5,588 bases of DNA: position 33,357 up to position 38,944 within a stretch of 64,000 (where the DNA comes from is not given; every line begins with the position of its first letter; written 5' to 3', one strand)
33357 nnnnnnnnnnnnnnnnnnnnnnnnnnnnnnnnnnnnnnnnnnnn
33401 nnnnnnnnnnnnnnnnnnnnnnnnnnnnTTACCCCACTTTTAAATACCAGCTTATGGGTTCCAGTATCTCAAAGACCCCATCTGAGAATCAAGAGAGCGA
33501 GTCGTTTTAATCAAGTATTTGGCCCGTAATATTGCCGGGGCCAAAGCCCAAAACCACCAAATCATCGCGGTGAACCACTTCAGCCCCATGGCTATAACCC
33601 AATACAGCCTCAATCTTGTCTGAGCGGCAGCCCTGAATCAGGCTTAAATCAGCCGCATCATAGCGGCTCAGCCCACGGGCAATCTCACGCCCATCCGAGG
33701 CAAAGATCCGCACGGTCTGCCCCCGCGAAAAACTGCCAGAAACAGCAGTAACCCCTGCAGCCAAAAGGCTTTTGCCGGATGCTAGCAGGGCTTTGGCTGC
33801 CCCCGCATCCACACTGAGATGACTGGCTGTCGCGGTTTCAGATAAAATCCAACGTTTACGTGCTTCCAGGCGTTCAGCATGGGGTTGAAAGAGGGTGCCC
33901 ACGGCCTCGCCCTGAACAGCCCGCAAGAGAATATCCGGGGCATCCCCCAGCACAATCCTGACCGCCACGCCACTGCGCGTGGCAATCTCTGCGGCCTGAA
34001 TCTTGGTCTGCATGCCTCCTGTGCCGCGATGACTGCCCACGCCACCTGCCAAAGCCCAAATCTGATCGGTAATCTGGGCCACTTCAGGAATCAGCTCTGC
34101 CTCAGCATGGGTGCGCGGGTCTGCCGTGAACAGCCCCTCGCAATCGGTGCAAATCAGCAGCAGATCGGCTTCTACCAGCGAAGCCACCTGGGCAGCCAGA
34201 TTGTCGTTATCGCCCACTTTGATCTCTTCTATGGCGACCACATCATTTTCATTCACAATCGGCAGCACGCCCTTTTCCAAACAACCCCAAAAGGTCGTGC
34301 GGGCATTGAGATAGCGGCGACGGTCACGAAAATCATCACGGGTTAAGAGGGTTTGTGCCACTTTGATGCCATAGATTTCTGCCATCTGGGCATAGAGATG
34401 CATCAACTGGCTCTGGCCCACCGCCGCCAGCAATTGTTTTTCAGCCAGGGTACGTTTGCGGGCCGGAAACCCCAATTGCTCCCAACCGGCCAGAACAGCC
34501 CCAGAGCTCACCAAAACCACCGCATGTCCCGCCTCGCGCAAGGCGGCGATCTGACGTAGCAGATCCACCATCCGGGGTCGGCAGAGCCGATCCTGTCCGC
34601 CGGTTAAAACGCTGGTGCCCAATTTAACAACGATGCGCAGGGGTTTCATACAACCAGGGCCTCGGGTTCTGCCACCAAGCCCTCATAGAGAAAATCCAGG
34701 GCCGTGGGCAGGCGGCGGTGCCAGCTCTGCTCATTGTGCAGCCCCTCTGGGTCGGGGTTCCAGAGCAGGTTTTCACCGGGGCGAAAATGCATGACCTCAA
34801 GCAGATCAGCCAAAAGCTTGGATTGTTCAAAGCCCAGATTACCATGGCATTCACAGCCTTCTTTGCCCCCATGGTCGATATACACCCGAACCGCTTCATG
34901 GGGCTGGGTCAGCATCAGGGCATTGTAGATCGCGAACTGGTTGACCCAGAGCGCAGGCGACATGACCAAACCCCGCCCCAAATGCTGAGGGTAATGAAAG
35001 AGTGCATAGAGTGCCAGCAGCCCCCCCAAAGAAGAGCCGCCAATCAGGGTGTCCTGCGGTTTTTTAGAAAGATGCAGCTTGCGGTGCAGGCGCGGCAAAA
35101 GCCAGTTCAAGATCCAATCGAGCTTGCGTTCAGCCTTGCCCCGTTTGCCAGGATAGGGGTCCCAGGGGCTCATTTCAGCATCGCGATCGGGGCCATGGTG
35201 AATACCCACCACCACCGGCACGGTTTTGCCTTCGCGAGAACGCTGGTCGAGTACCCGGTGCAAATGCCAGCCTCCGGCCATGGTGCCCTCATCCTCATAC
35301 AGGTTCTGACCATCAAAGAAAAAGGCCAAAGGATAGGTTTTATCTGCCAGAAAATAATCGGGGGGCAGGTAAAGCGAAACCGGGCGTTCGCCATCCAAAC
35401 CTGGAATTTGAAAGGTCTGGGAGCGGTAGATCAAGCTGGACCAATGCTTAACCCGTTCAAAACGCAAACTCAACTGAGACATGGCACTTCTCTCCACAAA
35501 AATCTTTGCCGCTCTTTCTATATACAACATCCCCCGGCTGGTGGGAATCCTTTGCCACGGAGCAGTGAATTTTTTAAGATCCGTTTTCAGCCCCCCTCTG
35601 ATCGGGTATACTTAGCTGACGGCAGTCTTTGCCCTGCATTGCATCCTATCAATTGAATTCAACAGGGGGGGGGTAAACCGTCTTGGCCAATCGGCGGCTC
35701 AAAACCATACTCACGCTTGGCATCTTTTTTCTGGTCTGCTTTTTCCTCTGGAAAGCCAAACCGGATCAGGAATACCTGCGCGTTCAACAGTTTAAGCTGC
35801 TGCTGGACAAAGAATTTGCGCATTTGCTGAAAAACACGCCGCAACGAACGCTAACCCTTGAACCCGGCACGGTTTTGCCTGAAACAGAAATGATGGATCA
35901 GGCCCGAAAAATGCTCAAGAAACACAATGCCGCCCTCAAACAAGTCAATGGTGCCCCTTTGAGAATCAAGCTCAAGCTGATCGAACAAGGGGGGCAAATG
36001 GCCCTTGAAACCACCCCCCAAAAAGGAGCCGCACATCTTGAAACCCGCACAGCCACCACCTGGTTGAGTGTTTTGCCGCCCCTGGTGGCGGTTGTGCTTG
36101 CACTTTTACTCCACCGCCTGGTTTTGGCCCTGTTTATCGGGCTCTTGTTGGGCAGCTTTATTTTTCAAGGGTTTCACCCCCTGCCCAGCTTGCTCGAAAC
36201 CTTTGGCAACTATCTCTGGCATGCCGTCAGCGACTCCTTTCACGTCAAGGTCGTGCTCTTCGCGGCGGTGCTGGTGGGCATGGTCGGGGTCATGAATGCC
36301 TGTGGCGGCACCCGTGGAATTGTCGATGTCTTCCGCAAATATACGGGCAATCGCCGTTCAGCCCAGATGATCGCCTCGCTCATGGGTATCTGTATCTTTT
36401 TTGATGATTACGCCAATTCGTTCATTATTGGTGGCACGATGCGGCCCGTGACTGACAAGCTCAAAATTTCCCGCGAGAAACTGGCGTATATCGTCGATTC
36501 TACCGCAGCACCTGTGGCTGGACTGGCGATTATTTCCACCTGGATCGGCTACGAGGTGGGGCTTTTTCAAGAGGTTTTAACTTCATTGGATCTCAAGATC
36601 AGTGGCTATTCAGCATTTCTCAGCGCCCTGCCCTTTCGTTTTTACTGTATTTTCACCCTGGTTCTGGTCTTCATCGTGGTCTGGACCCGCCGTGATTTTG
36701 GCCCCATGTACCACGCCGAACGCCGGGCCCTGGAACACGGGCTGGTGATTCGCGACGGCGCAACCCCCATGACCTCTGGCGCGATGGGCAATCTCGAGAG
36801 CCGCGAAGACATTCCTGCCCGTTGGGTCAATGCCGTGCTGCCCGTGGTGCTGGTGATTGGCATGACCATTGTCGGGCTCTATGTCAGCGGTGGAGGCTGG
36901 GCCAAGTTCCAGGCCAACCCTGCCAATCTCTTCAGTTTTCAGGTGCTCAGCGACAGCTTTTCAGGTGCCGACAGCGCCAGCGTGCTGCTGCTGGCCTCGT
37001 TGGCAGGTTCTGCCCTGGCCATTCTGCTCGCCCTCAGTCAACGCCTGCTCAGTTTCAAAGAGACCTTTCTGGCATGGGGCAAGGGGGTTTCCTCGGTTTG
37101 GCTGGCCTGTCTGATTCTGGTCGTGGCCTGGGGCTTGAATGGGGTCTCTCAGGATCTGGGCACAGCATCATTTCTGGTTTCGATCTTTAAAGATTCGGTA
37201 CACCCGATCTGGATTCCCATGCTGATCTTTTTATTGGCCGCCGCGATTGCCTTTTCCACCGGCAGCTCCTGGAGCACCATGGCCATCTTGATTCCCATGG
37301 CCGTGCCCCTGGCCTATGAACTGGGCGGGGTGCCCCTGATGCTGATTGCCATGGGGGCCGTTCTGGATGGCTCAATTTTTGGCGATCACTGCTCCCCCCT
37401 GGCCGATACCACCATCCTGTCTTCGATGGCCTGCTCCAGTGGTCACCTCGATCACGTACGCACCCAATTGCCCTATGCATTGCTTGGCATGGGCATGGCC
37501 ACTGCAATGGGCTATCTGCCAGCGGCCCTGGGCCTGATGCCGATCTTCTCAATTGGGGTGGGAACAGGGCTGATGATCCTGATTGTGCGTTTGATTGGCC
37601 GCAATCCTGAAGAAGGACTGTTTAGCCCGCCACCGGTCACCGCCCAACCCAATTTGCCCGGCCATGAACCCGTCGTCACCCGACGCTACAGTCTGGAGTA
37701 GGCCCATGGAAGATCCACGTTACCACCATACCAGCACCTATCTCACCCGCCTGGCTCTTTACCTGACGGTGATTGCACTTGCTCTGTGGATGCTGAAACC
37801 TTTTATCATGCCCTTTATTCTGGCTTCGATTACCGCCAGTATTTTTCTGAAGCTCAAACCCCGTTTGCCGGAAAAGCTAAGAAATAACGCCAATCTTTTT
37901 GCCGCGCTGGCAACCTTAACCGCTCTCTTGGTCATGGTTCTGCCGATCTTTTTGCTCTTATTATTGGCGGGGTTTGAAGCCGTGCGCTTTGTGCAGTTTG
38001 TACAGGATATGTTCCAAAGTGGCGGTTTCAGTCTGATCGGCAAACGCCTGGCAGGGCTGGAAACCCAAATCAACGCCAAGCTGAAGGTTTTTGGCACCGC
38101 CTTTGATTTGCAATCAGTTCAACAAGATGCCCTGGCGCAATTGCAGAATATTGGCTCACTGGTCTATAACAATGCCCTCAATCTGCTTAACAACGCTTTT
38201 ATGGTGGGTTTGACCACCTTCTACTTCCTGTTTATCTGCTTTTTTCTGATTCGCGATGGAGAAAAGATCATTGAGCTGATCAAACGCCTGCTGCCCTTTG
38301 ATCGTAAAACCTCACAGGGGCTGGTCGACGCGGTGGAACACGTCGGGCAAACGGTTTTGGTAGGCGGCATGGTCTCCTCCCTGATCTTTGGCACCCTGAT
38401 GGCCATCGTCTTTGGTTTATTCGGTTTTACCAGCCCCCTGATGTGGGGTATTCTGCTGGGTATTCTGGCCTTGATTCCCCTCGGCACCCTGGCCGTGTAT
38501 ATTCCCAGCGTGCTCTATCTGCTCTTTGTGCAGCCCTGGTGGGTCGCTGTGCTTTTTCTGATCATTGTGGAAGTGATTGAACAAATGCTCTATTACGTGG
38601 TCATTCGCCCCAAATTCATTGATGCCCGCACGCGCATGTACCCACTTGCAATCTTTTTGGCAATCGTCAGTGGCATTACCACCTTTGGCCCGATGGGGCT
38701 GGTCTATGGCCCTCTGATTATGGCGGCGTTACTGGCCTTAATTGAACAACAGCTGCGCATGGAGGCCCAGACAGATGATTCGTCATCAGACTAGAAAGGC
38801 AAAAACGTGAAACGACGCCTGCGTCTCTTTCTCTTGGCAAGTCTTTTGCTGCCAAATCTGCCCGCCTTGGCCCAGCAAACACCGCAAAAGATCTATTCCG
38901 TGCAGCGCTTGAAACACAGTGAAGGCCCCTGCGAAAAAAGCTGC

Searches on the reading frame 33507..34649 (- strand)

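Call 66: search_protein_families(library=pfam, proteins=[window:33507-34649:-], max_evalue=0.0001)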
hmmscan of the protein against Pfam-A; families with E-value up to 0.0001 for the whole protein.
window:33507-34649:- (380 aa): 2 families
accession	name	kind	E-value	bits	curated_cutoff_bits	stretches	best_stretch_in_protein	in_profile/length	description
PF00696.33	AA_kinase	-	3.5e-45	155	24.9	1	5-233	2-233/234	Amino acid kinase family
PF01472.26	PUA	-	6e-21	74.6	24.8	1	278-350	3-74/74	PUA domain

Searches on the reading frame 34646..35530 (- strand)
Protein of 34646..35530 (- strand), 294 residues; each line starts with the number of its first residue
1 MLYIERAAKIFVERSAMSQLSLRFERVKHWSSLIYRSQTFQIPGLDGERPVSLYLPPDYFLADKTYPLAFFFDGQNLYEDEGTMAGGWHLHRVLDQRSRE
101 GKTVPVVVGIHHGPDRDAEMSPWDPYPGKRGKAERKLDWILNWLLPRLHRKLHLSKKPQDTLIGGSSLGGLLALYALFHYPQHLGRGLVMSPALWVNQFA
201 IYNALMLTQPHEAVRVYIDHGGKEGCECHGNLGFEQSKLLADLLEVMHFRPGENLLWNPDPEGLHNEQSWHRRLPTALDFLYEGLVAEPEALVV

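Call 67: search_protein_families(library=pfam, proteins=[window:34646-35530:-], max_evalue=0.0001)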
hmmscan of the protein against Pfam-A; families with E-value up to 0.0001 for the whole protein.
window:34646-35530:- (294 aa): 1 family
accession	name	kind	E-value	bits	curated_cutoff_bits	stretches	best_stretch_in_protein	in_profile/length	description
PF00756.26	Esterase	-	1.4e-19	71.3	22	1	45-278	4-248/251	Putative esterase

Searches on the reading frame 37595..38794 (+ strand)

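Call 67: search_protein_families(library=pfam, proteins=[window:37595-38794:+], max_evalue=0.0001)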
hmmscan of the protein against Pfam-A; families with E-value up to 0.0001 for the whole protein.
window:37595-38794:+ (399 aa): 1 family
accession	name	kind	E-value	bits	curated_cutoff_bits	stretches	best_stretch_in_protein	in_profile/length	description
PF01594.21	AI-2E_transport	-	2.1e-39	136.1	34.3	1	55-385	6-325/327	AI-2E family transporter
